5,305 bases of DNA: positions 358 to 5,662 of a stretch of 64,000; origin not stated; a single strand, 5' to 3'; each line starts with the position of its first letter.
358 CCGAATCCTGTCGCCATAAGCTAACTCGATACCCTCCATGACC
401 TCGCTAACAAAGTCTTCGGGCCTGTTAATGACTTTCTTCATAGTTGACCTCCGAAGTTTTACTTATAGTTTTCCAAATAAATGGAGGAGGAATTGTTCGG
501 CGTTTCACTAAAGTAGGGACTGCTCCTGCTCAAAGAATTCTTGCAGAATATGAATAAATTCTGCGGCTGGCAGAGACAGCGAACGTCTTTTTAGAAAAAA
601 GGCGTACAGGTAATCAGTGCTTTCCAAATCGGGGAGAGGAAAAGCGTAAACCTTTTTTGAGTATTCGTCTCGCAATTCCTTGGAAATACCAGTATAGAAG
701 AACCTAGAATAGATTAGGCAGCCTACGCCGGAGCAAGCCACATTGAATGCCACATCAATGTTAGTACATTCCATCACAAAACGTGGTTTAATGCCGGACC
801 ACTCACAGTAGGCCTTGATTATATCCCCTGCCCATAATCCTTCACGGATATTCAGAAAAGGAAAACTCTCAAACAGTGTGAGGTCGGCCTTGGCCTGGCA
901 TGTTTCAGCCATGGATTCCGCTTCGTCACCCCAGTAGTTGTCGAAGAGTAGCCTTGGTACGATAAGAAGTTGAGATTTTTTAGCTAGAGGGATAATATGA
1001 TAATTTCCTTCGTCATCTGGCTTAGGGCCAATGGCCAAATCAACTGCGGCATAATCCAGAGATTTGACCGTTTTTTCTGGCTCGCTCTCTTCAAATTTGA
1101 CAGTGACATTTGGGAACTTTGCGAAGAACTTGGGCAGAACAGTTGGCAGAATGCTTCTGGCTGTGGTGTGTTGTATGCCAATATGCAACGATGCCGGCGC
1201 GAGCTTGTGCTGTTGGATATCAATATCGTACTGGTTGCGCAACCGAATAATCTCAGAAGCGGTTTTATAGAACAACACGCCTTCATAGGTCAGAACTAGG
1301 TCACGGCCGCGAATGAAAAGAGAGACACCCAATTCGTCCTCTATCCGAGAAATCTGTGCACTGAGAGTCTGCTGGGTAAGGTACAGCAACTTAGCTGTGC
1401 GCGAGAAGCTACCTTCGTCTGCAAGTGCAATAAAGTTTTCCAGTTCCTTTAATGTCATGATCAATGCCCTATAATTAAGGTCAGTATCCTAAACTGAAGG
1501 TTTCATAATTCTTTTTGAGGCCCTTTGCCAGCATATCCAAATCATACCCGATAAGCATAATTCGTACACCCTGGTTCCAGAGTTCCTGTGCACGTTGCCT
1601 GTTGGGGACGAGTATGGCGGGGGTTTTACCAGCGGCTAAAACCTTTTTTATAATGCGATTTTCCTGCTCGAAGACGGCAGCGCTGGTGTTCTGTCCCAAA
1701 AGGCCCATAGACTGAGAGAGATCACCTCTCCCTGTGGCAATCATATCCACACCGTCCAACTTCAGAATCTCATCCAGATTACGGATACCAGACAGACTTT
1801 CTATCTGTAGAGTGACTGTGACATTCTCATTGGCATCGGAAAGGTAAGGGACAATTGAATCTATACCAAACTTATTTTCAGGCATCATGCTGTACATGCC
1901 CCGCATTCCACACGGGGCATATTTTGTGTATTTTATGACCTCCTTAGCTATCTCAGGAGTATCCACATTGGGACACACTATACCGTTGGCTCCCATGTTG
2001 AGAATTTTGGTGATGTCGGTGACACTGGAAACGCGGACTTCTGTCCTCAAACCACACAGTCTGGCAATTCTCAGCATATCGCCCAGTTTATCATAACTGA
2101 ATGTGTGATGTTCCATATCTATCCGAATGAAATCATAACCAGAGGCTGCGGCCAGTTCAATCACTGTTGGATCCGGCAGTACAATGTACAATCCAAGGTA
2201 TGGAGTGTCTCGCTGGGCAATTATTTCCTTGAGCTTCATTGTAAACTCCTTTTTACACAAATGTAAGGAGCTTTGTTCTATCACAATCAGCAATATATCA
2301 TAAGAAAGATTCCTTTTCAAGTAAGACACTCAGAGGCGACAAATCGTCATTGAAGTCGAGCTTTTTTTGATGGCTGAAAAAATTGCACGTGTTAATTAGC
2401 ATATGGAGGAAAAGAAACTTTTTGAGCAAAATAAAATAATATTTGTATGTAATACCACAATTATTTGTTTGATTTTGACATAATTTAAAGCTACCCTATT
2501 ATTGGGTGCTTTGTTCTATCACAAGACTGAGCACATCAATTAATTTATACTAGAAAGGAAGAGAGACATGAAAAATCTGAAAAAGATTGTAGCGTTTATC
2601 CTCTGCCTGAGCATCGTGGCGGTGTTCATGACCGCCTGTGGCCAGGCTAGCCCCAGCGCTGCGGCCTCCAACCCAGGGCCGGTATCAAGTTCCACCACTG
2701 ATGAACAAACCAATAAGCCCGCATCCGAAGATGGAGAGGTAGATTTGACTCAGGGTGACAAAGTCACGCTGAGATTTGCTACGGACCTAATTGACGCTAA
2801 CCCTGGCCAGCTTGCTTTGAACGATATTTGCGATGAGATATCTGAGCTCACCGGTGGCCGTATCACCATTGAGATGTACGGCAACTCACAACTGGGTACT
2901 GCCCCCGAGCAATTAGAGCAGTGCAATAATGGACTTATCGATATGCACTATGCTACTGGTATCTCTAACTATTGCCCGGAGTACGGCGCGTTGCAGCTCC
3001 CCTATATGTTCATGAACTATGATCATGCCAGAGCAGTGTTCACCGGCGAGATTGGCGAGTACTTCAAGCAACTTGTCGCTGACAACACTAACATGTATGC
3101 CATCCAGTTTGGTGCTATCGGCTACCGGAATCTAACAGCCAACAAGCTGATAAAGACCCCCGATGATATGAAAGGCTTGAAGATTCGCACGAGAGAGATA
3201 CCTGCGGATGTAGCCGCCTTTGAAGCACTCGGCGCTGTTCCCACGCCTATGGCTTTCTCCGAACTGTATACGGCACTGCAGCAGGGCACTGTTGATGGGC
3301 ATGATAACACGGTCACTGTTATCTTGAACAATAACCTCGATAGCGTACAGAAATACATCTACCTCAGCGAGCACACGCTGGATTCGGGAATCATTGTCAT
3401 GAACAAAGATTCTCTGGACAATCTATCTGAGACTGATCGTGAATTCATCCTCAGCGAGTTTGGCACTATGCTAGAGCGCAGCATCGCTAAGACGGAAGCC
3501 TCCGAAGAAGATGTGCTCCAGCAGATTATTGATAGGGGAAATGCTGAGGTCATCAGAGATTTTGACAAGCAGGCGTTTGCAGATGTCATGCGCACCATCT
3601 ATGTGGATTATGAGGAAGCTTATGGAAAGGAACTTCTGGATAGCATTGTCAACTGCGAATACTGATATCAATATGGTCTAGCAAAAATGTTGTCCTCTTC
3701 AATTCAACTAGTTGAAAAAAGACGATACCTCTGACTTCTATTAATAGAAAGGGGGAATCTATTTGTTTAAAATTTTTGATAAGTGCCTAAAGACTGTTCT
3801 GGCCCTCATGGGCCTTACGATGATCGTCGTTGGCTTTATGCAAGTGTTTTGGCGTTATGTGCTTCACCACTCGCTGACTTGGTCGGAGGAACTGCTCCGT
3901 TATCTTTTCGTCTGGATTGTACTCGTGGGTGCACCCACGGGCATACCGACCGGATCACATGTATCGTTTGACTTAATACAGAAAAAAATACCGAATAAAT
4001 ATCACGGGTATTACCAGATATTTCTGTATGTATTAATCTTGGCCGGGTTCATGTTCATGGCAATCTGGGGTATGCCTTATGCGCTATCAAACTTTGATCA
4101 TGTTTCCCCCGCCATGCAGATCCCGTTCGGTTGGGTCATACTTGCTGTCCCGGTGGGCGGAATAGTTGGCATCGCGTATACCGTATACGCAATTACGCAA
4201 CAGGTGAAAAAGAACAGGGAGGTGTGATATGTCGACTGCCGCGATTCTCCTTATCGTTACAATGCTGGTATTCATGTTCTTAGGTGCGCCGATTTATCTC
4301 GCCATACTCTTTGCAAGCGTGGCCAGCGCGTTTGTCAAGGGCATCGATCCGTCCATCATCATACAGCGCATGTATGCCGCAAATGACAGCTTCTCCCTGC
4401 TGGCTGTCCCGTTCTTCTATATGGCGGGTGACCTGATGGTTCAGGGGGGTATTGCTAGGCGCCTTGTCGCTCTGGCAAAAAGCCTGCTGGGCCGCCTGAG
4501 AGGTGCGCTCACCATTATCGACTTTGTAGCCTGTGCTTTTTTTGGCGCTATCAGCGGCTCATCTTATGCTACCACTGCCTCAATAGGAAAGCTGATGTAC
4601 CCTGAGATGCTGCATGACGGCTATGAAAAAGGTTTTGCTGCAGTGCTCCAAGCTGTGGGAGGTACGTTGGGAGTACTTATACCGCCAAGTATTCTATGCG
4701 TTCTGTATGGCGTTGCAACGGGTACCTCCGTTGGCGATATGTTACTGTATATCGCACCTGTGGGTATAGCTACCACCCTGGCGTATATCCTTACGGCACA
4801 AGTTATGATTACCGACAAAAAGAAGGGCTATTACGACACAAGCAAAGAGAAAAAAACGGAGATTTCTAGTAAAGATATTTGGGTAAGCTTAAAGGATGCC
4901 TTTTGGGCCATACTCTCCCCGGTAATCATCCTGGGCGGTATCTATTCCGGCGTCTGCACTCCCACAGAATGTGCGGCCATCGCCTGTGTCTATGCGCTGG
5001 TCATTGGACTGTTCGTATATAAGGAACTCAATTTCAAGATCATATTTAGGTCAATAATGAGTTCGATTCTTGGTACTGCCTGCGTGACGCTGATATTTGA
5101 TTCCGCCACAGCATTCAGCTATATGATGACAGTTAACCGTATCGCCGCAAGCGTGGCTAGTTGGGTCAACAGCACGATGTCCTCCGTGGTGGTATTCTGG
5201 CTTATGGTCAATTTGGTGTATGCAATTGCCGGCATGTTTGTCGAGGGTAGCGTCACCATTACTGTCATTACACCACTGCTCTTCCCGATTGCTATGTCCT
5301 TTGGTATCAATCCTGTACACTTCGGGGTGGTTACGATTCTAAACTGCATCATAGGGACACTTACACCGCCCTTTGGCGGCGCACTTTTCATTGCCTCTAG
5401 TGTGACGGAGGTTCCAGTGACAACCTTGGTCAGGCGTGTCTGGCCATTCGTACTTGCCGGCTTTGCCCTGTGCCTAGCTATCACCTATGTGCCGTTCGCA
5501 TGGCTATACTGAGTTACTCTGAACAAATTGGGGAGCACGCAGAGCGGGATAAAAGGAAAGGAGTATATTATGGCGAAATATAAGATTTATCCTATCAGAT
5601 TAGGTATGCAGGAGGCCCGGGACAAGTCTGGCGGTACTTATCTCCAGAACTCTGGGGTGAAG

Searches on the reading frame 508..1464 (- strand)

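Call 84: search_protein_families(library=pfam, proteins=[window:508-1464:-], max_evalue=0.001)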
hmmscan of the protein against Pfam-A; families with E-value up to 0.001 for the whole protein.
window:508-1464:- (318 aa): 3 families
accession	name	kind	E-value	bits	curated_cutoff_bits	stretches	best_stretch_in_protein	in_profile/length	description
PF03466.25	LysR_substrate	-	1.1e-19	71.1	28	1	92-310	7-207/209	LysR substrate binding domain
PF00126.33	HTH_1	-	2e-18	66.5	26.6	1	5-62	1-59/60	Bacterial regulatory helix-turn-helix protein, lysR family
PF13556.12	HTH_30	-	0.00016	21.9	27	1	14-49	9-44/59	PucR C-terminal helix-turn-helix domain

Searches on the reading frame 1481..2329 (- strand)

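Call 84: search_protein_families(library=pfam, proteins=[window:1481-2329:-], max_evalue=0.001)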
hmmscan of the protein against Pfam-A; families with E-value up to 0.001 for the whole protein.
window:1481-2329:- (282 aa): 2 families
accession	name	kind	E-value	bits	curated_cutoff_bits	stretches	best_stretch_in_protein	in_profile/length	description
PF03328.21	HpcH_HpaI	-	9.6e-30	103.9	25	1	46-267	3-218/221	HpcH/HpaI aldolase/citrate lyase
PF00224.27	PK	-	0.00027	20.6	30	1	158-235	206-275/328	Pyruvate kinase, barrel domain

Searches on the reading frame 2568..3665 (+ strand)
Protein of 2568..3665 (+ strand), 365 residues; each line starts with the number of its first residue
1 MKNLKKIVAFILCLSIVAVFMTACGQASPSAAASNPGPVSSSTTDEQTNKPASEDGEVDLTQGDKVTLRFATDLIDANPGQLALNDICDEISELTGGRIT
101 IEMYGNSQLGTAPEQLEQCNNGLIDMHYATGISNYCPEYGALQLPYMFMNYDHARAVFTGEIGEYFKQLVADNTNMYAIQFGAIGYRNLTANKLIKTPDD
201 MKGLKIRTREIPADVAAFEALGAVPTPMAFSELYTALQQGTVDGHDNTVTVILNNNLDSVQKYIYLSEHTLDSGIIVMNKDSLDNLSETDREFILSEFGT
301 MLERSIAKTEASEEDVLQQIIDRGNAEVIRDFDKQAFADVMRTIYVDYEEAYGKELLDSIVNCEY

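Call 84: search_protein_families(library=pfam, proteins=[window:2568-3665:+], max_evalue=0.001)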
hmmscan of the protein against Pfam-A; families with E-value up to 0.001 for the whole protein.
window:2568-3665:+ (365 aa): 1 family
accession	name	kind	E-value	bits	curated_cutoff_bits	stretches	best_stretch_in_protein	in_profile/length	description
PF03480.18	DctP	-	1.7e-66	224.9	23.4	1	77-349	8-284/286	Bacterial extracellular solute-binding protein, family 7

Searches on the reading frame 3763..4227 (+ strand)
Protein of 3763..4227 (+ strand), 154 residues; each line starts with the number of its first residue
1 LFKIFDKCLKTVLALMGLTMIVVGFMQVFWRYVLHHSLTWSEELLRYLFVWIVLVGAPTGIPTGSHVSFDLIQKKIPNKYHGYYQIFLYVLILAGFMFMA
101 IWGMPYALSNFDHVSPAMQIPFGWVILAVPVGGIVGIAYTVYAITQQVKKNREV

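Call 84: search_protein_families(library=pfam, proteins=[window:3763-4227:+], max_evalue=0.001)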
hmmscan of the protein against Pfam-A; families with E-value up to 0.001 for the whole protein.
window:3763-4227:+ (154 aa): 1 family
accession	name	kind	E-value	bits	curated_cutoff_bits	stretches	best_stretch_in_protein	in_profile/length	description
PF04290.18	DctQ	-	2.2e-31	108.9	28.3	1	20-148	1-130/132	Tripartite ATP-independent periplasmic transporters, DctQ component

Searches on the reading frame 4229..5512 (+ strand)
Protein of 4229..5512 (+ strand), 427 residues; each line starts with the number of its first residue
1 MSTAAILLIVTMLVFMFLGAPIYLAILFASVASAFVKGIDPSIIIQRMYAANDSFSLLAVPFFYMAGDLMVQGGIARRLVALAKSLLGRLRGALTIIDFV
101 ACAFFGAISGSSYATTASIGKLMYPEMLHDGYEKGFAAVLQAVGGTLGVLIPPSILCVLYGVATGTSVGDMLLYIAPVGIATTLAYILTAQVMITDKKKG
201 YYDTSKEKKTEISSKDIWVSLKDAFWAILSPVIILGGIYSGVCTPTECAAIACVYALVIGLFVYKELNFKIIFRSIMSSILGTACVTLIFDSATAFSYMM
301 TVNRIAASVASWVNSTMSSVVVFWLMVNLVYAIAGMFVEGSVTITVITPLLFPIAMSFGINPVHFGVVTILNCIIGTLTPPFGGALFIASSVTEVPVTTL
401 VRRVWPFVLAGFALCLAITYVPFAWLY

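Call 84: search_protein_families(library=pfam, proteins=[window:4229-5512:+], max_evalue=0.001)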
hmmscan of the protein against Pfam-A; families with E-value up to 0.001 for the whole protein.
window:4229-5512:+ (427 aa): 1 family
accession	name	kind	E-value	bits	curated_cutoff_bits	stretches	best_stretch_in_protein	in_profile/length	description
PF06808.19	DctM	-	4.7e-100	335.7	23.8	1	9-422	1-411/413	Tripartite ATP-independent periplasmic transporter, DctM component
